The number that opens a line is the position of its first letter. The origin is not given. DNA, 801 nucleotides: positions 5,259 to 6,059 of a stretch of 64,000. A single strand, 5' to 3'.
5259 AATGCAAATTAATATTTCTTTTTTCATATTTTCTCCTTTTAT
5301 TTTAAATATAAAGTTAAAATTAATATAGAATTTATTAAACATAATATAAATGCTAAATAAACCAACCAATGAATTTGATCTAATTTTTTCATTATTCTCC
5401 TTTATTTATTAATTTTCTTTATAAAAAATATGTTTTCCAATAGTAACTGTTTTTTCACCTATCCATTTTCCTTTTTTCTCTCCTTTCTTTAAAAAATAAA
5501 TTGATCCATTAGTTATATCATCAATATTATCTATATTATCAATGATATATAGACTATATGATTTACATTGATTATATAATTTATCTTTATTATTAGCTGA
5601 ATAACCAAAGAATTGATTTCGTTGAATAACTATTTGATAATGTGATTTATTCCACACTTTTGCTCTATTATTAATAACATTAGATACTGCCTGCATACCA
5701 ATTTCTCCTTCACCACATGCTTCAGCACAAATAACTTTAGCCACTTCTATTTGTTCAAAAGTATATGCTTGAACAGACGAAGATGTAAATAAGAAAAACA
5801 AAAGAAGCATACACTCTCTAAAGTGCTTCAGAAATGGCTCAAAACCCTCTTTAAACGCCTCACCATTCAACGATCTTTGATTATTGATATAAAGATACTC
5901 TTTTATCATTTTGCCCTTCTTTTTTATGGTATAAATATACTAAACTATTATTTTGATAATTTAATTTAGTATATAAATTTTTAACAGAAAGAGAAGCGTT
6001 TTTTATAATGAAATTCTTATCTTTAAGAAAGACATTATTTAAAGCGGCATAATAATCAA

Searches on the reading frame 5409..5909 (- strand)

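Call 26: search_protein_families(library=phrogs, proteins=[window:5409-5909:-], max_evalue=0.01)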
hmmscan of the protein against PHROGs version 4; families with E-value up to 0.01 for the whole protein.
window:5409-5909:- (166 aa): 5 families
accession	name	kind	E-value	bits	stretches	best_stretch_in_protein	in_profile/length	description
phrog_938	-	lysis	1.7e-13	49.6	1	43-165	43-172/2185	endolysin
phrog_14642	-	lysis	1.9e-06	28.5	1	42-164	92-215/215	endolysin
phrog_15649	-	lysis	4.2e-05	22.7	1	49-105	226-285/1079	endolysin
phrog_17417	-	unknown function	0.0005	20.9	1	50-144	79-172/192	-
phrog_5683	-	unknown function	0.0015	19.5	1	50-82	8-39/65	-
